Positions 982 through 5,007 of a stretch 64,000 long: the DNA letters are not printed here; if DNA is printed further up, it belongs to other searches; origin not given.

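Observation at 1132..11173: DruA-fused DndFGH-like three-gene defence operon with no modification module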

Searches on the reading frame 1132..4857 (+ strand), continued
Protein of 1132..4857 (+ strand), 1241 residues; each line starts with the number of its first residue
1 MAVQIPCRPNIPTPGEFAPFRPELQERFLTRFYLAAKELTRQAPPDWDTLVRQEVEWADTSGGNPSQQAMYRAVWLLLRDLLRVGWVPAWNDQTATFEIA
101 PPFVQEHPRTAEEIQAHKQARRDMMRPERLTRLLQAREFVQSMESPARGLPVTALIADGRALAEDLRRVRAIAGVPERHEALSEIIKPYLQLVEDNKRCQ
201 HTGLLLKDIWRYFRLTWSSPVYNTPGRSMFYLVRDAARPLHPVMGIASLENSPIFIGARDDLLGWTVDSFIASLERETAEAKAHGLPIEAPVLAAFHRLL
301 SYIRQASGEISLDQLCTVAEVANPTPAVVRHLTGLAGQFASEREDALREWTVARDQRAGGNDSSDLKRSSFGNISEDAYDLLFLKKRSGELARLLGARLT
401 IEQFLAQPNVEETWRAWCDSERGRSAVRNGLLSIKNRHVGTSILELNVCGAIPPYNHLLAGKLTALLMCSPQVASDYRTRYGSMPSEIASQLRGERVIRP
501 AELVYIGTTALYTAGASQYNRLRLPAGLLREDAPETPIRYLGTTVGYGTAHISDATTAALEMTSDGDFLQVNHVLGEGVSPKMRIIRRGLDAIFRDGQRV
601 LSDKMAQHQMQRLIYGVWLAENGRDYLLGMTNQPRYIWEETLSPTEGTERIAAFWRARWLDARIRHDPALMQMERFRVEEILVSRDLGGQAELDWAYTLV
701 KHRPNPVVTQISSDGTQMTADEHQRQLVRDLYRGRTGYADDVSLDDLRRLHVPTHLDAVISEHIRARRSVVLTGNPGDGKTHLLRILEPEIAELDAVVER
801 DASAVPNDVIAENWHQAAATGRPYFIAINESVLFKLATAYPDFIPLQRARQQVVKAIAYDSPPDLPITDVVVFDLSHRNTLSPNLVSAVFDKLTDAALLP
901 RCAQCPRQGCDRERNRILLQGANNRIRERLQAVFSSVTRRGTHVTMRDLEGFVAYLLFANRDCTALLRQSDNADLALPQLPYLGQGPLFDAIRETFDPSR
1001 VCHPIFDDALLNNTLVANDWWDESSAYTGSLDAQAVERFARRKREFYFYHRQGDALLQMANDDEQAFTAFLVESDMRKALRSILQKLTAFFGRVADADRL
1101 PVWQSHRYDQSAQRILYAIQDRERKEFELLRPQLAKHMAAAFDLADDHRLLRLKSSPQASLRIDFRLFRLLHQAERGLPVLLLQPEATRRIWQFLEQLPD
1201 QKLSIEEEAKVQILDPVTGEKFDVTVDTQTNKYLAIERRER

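Call 70: search_protein_families(library=padloc, proteins=[L016:1034-6460:-, L016:6462-8297:-, L016:8294-9748:-, L016:9971-12088:+, L016:12128-13687:+, L016:13694-15196:+, L016:15193-19800:+, L016:19823-20929:+], max_evalue=0.001)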
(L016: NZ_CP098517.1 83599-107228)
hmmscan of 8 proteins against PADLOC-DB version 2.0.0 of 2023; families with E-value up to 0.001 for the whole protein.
L016:1034-6460:- (1808 aa): 26 families (the best 25 are shown)
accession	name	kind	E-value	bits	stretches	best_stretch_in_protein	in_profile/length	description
PDLC00013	DruE1|DruE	-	0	1567.8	1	2-1807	5-1774/1776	SNF2 family N-terminal domain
PDLC00037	DruE3|DruE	-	4.7e-185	616.2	3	1067-1714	1031-1675/2055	SNF2 family N-terminal domain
PDLC00014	DruE2|DruE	-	5.7e-181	602.3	3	136-770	182-840/1928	SNF2 family N-terminal domain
PDLC00015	DruE2|DruE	-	7.2e-177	588.9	3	135-771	171-801/1887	SNF2 family N-terminal domain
PDLC00051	DruE4|DruE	-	2.1e-171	570.6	3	135-776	164-780/1829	SNF2 family N-terminal domain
PDLC00036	DruE3|DruE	-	2.5e-124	414.1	4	1069-1714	1026-1651/2023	SNF2 family N-terminal domain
PDLC00035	DruE3|DruE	-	1.5e-122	408.7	3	281-764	222-668/1460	SNF2 family N-terminal domain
PDLC03960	SngC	-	2.4e-25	87.4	2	91-392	28-217/720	-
PDLC02896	DpdJ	-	7.6e-22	74.9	1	102-397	179-439/1487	DpdJ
PDLC02893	DpdJ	-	9.5e-16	54.9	1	101-365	181-423/876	DpdJ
PDLC02898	DpdJ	-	4.9e-13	46.7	1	103-366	183-424/506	DpdJ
PDLC02569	DrmA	-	3.9e-11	39.5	1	1111-1175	832-895/1095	DrmA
PDLC02503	BrxHI|BrxHII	-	9.4e-11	38.7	1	1111-1158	301-348/698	BrxHI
PDLC02570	DrmA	-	9e-10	35.5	1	1109-1175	582-647/851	DrmA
PDLC01196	Cas3d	-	2.5e-08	31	1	88-164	15-76/594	CAS-I-D; effector_G3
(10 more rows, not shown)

L016:6462-8297:- (611 aa): 1 family
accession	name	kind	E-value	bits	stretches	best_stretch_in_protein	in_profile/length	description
PDLC00009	DruD1|DruD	-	1.4e-06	25.7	1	358-435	97-169/347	Unknown function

L016:8294-9748:- (484 aa): 0 families

L016:9971-12088:+ (705 aa): 2 families
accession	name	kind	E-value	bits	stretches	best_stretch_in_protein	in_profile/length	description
PDLC00001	DruA1|DruA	-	4.1e-148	492.8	2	305-681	260-655/675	DUF4338 domain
PDLC00002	DruA1|DruA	-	1.3e-38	131.2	2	453-681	171-381/407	DUF4338 domain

L016:12128-13687:+ (519 aa): 4 families
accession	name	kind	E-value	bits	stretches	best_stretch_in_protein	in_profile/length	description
PDLC02795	SspF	-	1.7e-16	58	1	137-248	153-264/560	SspF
PDLC02796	SspF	-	4.7e-11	40.4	1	111-247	130-258/525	SspF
PDLC02793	SspF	-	8.4e-08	29.1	1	105-249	129-276/600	SspF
PDLC02674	DndF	-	2.5e-07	27.9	1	26-245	28-263/530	DndF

L016:13694-15196:+ (500 aa): 1 family
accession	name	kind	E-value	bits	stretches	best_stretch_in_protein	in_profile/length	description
PDLC02799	SspG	-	1.9e-12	45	1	216-493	252-494/498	SspG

L016:15193-19800:+ (1535 aa): 8 families
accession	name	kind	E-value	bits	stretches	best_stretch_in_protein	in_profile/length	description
PDLC02804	SspH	-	5.7e-68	227.6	1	1189-1531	1218-1558/1561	SspH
PDLC02806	SspH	-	7.4e-47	157.6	1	1120-1532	1349-1763/1766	SspH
PDLC04140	mad8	-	1e-23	82.3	1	1303-1509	23-287/314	mads_8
PDLC01055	HerA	-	2.3e-07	28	0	1414-1491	415-488/532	Type III coevolved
PDLC04100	HerA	-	1.6e-06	25.1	1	1409-1490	435-516/580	-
PDLC04103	HerA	-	4e-06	23.5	1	1404-1492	431-519/579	-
PDLC04105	HerA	-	6.3e-06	23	1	1409-1490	414-496/576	-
PDLC02185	HerA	-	5e-05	20.2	1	1410-1490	442-522/585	-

L016:19823-20929:+ (368 aa): 0 families

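Call 72: get_annotated_region(hit=H14, flank=11000)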
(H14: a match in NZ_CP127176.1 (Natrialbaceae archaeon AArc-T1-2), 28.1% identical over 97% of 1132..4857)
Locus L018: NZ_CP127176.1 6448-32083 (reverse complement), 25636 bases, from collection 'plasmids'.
description: Natrialbaceae archaeon AArc-T1-2 plasmid plAArc-T1-2-S, complete sequence
organism: Natrialbaceae archaeon AArc-T1-2 (NCBI taxid 3053904)
taxonomy: Archaea; Euryarchaeota; Halobacteria; Halobacteriales; Natrialbaceae; Natrarchaeobaculum; Natrialbaceae archaeon AArc-T1-2
host: -; source: sediments,sediments from hypersaline soda lakes; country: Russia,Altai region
typing (MOB-suite, as given by PLSDB): non-mobilizable
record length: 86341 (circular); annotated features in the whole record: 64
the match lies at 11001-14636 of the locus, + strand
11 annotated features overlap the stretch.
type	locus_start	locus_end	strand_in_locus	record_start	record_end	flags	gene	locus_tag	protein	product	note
CDS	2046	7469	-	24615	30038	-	-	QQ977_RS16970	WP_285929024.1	DEAD/DEAH box helicase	-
CDS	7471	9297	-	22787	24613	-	-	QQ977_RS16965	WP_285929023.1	hypothetical protein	-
CDS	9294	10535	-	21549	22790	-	-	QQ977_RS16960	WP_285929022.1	hypothetical protein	-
CDS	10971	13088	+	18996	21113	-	-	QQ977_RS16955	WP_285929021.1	Druantia anti-phage system protein DruA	-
CDS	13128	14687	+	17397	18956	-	-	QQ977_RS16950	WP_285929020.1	hypothetical protein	-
CDS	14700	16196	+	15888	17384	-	-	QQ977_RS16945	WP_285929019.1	hypothetical protein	-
CDS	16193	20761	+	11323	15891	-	-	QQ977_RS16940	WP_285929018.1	DNA translocase FtsK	-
CDS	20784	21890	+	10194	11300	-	-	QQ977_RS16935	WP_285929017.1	hypothetical protein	-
CDS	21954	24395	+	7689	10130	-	-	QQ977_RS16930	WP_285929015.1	DUF262 domain-containing protein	-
CDS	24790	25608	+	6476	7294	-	-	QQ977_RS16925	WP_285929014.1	ParA family protein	-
CDS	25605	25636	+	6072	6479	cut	-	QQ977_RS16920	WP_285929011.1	hypothetical protein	-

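Call 73: get_annotated_region(hit=H13, flank=11000)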
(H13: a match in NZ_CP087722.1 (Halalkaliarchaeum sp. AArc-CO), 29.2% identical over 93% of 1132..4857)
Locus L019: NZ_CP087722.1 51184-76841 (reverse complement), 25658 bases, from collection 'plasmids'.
description: Halalkaliarchaeum sp. AArc-CO plasmid pAArc-CO, complete sequence
organism: Halalkaliarchaeum sp. AArc-CO (NCBI taxid 2866381)
taxonomy: Archaea; Euryarchaeota; Halobacteria; Halobacteriales; Haloferacaceae; Halalkaliarchaeum; Halalkaliarchaeum sp. AArc-CO
host: -; source: Kulunda Steppe hypersaline lake; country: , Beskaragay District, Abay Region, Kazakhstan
typing (MOB-suite, as given by PLSDB): non-mobilizable
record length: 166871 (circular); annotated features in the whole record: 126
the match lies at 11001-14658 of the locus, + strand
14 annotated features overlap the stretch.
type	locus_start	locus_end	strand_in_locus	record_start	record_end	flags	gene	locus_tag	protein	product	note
CDS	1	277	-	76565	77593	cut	-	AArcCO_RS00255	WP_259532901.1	Cdc6/Cdc18 family protein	-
CDS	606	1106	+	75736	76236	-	-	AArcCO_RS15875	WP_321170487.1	XF1762 family protein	-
CDS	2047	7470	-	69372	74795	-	-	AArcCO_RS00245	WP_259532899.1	DEAD/DEAH box helicase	-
CDS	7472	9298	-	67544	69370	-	-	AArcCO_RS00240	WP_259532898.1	hypothetical protein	-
CDS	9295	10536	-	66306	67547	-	-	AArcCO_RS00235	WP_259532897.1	hypothetical protein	-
CDS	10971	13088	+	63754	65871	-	-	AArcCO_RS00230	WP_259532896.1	DUF4338 domain-containing protein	-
CDS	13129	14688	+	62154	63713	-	-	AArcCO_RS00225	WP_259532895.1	hypothetical protein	-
CDS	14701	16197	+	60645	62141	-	-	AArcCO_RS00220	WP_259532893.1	hypothetical protein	-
CDS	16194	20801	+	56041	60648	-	-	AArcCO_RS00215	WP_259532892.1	DNA translocase FtsK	-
CDS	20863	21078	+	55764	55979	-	-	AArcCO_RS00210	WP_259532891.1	hypothetical protein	-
CDS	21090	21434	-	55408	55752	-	-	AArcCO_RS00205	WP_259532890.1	hypothetical protein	-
CDS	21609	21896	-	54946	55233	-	-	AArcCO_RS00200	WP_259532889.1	hypothetical protein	-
CDS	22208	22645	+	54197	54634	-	-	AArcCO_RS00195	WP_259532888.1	hypothetical protein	-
CDS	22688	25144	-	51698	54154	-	-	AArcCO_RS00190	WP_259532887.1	AAA domain-containing protein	-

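Call 74: get_annotated_region(hit=H16, flank=11000)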
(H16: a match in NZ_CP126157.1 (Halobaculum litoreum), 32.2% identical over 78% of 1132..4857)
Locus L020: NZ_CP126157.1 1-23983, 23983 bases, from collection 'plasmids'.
description: Halobaculum sp. DT92 plasmid unnamed, complete sequence
organism: Halobaculum litoreum (NCBI taxid 3031998)
taxonomy: Archaea; Euryarchaeota; Halobacteria; Halobacteriales; Haloferacaceae; Halobaculum; Halobaculum litoreum
host: -; source: cell culture,sediment; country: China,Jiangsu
typing (MOB-suite, as given by PLSDB): non-mobilizable
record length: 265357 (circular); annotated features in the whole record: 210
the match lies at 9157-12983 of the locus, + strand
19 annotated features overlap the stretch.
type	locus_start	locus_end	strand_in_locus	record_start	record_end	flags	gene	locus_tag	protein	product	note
CDS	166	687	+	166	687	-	-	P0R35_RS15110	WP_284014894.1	TetR/AcrR family transcriptional regulator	GO:0006355 - regulation of DNA-templated transcription [Evidence IEA]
CDS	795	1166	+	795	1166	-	-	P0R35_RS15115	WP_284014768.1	STAS/SEC14 domain-containing protein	-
CDS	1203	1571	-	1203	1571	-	-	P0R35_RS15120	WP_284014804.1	ATP-binding protein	-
CDS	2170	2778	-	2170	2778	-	-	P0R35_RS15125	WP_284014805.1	histidine kinase N-terminal 7TM domain-containing protein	-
CDS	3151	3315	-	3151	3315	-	-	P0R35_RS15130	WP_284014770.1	hypothetical protein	-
CDS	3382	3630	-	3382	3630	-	-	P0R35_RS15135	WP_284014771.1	hypothetical protein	-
CDS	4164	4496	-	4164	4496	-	-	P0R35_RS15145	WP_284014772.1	hypothetical protein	-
CDS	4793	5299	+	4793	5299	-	-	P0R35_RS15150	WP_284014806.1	hypothetical protein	-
CDS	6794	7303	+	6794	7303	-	-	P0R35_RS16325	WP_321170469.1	hypothetical protein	-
CDS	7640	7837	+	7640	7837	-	-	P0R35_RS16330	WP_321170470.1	hypothetical protein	-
CDS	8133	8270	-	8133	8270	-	-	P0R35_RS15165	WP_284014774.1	hypothetical protein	-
CDS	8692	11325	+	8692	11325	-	-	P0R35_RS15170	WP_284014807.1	Druantia anti-phage system protein DruA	-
CDS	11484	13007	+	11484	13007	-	-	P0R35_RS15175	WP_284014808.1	hypothetical protein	-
CDS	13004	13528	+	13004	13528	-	-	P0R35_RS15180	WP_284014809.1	hypothetical protein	-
CDS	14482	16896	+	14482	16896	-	-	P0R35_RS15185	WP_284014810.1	hypothetical protein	-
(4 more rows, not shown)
